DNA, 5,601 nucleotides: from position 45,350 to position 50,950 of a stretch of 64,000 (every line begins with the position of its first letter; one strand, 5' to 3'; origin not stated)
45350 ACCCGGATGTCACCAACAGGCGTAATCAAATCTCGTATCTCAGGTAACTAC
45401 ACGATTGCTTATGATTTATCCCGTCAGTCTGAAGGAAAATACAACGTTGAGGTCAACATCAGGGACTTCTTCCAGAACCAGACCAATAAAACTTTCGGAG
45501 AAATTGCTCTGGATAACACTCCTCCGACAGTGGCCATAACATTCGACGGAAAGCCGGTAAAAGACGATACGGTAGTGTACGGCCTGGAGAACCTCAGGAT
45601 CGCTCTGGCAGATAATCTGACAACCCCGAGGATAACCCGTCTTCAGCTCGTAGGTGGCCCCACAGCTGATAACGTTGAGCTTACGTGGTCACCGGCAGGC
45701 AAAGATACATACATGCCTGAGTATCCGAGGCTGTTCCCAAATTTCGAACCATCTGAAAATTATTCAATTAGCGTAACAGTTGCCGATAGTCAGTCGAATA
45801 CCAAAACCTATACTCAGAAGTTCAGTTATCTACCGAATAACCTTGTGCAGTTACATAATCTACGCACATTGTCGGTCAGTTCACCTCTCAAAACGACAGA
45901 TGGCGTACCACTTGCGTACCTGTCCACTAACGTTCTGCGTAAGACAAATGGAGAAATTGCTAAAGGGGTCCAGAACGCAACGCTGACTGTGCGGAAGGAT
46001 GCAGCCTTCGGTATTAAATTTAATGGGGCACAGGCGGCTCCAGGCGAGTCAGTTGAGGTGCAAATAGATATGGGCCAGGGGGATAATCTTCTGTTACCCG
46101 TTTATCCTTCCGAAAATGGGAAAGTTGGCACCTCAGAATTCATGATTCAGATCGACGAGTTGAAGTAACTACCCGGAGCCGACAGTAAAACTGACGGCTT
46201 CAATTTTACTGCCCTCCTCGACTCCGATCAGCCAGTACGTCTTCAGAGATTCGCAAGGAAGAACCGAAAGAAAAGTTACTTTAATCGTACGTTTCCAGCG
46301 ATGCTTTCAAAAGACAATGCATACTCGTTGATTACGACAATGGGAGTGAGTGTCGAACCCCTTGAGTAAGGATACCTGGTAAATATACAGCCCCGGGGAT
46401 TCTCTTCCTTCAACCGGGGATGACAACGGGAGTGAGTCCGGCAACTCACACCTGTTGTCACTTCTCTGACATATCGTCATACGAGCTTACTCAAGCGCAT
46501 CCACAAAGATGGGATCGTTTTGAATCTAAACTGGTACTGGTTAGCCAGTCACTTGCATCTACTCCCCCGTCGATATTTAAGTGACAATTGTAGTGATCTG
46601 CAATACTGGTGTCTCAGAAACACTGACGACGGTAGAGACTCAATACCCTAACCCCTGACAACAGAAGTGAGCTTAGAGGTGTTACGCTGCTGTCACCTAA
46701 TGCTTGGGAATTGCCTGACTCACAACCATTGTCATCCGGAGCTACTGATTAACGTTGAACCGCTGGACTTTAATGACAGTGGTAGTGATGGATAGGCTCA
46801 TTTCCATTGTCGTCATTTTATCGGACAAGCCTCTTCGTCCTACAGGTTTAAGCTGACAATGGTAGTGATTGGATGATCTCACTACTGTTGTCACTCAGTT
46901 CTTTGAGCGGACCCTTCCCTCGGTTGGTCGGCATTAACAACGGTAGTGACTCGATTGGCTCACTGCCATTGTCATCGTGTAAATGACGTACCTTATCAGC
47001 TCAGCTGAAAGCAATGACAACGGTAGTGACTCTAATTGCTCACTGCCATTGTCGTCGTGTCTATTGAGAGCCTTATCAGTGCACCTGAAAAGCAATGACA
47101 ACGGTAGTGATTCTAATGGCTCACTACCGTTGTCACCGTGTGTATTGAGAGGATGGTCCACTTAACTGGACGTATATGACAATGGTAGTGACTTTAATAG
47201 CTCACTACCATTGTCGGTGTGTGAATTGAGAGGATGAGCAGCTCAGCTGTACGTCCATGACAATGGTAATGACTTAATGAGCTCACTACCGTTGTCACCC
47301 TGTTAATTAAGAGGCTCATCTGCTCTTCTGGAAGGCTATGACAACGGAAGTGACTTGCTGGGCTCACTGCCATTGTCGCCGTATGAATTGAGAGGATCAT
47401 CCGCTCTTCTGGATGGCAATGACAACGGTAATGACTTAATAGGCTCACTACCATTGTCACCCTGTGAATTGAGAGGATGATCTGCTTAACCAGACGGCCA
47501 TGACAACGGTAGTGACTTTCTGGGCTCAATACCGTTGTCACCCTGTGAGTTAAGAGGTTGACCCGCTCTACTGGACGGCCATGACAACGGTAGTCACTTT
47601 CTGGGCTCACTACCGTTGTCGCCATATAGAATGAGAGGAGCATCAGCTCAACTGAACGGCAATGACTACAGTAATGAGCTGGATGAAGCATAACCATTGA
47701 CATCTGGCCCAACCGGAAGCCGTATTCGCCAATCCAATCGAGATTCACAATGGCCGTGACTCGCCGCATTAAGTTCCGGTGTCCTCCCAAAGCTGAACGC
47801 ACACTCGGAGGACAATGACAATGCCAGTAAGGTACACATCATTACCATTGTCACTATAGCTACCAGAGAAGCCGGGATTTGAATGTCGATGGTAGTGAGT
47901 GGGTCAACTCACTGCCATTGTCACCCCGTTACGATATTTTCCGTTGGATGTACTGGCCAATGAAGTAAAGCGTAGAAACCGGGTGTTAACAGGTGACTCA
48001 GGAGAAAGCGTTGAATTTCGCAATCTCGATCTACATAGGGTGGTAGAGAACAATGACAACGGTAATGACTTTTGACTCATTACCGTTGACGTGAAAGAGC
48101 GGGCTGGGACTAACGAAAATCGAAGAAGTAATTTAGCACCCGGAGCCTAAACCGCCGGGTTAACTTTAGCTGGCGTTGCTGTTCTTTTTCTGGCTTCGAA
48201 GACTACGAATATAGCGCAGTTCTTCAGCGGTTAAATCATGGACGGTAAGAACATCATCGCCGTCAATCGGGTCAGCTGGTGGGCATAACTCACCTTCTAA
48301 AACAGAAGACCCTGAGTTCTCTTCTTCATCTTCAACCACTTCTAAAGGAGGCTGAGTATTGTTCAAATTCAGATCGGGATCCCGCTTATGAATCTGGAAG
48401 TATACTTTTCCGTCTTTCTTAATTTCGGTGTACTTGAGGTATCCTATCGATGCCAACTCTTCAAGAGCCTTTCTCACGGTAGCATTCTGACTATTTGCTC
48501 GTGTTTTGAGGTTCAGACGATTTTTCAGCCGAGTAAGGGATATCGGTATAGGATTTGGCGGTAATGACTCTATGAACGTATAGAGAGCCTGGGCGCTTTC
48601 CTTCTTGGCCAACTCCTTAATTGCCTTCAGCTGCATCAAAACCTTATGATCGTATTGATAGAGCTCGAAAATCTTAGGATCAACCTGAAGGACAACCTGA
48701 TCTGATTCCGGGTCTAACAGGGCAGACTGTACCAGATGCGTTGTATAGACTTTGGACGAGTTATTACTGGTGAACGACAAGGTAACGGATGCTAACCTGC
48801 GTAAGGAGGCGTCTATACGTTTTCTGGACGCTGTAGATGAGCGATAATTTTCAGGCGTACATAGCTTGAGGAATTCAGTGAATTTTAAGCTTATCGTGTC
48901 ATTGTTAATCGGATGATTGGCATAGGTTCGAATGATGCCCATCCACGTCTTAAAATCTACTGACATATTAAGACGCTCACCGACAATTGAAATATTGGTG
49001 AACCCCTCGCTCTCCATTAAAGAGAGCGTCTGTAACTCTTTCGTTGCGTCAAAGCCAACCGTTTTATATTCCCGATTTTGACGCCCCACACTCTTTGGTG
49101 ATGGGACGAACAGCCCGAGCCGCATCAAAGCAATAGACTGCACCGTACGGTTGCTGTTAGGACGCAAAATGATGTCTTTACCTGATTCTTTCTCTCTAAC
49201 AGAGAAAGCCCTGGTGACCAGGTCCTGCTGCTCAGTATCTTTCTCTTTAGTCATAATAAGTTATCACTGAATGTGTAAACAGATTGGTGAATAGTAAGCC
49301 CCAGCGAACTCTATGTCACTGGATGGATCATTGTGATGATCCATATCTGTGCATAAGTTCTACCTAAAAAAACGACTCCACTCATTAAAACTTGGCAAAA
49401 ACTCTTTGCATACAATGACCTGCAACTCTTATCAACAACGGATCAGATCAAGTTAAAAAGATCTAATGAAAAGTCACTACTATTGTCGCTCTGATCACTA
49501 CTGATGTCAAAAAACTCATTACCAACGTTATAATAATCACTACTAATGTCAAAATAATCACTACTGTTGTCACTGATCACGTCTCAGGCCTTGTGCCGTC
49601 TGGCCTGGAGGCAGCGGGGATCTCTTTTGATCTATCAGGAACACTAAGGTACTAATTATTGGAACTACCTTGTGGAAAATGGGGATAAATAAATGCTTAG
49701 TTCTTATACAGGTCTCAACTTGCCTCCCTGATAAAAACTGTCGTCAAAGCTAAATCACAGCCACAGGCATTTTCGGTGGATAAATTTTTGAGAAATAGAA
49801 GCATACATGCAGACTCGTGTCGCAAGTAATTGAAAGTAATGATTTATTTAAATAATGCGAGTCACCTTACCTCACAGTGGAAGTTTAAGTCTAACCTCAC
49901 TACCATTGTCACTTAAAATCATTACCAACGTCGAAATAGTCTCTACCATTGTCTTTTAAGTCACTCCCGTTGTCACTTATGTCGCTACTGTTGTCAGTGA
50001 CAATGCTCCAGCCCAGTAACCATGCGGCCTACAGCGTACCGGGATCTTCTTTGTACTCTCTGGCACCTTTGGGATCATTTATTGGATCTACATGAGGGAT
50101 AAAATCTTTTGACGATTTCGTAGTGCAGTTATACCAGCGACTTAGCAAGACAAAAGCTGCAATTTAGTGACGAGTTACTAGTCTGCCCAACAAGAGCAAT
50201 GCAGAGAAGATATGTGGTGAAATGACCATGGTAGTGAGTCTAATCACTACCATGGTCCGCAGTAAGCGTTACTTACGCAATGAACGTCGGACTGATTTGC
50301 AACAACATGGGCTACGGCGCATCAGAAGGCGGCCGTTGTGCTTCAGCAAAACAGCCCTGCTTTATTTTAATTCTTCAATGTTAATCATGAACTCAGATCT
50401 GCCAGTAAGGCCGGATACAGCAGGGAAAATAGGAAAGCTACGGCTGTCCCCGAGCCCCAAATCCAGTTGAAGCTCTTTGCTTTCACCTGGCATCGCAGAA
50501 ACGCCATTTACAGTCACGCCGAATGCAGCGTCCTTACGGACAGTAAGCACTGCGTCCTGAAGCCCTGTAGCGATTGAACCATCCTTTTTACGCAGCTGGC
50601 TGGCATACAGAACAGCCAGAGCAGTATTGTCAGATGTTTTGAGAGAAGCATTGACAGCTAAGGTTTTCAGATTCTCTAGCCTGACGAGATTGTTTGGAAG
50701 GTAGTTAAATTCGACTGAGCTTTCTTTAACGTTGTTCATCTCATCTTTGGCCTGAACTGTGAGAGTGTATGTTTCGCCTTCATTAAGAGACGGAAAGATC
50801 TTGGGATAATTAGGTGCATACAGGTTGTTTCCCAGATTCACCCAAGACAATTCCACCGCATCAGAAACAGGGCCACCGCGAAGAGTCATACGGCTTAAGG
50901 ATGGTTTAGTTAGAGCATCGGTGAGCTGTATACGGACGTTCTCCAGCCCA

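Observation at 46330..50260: P1-RepA/RepFIB-type replicon with iterons upstream and a large array of inverted-repeat units downstream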

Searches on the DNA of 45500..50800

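Call 59: search_rna_families(source=window, start=45500, end=50800, threshold=evalue, max_evalue=1)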
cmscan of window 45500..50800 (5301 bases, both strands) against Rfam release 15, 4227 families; matches with E-value up to 1: 1.
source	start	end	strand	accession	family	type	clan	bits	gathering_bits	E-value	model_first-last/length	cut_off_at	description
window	47089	47141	-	RF00832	mir-71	Gene; miRNA;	-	21.2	50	0.77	1-73/73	no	mir-71 microRNA precursor family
